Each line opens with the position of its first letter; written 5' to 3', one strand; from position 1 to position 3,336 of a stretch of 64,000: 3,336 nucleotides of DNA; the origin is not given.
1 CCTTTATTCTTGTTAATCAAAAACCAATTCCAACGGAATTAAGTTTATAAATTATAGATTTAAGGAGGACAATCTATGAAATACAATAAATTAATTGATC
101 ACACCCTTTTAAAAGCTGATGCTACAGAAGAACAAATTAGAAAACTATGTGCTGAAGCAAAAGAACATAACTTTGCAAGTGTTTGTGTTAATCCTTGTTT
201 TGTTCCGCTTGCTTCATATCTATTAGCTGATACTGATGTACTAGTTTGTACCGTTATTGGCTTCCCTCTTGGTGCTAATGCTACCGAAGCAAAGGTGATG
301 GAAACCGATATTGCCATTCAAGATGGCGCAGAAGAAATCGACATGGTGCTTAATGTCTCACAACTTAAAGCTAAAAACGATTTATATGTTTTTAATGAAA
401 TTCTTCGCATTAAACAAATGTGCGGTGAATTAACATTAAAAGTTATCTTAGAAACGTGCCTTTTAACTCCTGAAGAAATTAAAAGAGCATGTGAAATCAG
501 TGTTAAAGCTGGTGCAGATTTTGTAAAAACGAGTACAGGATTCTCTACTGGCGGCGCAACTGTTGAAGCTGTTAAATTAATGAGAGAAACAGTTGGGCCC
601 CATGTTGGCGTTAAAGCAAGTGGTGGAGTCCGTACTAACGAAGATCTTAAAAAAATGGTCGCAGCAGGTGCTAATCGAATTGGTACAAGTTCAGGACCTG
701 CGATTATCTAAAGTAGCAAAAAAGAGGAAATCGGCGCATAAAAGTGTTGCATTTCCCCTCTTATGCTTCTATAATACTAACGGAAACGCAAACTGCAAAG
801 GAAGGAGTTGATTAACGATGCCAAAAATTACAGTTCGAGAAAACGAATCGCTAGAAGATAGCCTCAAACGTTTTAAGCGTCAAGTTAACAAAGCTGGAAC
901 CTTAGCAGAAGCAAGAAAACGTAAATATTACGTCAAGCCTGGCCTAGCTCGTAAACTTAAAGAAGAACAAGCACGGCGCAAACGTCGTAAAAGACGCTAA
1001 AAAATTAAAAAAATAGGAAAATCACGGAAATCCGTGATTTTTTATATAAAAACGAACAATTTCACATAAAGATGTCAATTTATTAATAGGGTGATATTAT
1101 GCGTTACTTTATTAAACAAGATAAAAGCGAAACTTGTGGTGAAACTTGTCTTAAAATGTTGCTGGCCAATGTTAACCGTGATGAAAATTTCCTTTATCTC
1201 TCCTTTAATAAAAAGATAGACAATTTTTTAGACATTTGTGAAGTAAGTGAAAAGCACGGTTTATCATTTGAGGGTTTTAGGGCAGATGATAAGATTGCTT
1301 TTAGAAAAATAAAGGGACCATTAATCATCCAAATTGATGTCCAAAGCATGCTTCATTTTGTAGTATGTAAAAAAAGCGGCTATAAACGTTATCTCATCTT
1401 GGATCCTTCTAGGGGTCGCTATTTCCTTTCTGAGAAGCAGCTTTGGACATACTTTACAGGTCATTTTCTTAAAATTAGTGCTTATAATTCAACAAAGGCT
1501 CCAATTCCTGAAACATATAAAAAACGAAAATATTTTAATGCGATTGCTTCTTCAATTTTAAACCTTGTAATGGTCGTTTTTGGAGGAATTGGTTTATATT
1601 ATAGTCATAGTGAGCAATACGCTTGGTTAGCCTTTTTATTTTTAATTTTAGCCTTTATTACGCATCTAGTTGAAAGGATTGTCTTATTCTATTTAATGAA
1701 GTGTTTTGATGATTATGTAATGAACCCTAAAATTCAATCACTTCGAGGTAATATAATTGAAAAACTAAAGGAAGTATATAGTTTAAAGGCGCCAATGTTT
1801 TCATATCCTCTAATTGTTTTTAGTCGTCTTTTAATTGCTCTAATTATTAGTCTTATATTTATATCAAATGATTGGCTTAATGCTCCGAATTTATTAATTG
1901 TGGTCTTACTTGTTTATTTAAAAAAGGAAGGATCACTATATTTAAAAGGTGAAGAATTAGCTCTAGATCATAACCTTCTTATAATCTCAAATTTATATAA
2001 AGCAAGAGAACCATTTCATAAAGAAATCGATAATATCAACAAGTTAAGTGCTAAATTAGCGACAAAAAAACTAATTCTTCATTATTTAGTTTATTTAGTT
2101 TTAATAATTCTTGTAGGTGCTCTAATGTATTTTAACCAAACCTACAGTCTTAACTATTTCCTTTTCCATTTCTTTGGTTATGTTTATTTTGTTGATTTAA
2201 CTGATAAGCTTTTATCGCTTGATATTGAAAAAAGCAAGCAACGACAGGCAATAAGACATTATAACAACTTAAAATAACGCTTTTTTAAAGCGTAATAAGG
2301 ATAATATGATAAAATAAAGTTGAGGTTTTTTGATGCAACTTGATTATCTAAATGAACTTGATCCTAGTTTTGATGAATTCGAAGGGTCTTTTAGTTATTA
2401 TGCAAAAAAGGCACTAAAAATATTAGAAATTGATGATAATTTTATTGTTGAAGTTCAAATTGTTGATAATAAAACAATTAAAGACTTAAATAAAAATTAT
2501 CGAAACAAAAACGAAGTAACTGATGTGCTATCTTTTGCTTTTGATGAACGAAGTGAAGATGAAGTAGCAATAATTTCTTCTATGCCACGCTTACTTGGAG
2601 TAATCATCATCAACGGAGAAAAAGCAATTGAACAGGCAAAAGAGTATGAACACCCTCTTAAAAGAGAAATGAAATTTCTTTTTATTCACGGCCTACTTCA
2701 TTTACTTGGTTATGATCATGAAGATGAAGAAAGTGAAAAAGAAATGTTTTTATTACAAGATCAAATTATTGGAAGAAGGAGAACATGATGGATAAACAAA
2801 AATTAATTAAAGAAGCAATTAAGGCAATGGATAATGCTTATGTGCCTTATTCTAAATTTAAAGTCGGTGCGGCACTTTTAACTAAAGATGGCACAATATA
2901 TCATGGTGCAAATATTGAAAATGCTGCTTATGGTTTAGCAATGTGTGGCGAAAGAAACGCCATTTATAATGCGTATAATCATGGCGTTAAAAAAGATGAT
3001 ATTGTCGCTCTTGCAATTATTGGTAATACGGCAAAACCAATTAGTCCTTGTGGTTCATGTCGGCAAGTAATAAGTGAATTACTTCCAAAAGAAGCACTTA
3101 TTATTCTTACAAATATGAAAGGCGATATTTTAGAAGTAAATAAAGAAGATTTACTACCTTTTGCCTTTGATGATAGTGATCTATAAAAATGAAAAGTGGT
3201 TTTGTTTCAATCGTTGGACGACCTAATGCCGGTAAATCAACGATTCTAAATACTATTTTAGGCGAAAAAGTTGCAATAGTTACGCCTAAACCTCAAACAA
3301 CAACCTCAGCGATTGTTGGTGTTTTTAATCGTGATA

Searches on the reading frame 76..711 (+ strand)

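Call 41: search_protein_families(library=pfam, proteins=[window:76-711:+])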
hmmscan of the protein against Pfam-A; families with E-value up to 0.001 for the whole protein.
window:76-711:+ (211 aa): 1 family
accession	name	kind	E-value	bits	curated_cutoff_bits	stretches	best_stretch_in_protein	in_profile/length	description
PF01791.15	DeoC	-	5.3e-28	98.6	23.8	1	6-203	5-219/229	DeoC/LacD family aldolase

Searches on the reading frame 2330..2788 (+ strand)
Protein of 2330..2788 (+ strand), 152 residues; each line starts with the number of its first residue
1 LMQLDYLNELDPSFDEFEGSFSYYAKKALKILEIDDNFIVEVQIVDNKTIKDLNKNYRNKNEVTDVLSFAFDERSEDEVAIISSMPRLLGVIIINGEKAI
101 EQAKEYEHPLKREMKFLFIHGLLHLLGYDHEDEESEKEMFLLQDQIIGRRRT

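Call 41: search_protein_families(library=pfam, proteins=[window:2330-2788:+])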
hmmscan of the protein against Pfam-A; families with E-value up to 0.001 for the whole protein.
window:2330-2788:+ (152 aa): 1 family
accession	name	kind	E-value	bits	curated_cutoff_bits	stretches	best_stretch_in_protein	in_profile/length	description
PF02130.23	YbeY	-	3.3e-40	137.4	25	1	20-147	10-126/129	Endoribonuclease YbeY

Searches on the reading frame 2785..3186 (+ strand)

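Call 41: search_protein_families(library=pfam, proteins=[window:2785-3186:+])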
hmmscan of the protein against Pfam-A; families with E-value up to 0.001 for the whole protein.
window:2785-3186:+ (133 aa): 2 families
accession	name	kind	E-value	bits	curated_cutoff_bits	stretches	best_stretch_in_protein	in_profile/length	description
PF00383.29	dCMP_cyt_deam_1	-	5.8e-19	68.3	25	1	3-103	3-97/102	Cytidine and deoxycytidylate deaminase zinc-binding region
PF08211.18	dCMP_cyt_deam_2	-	1.8e-14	54.5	25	1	4-86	41-123/130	Cytidine and deoxycytidylate deaminase zinc-binding region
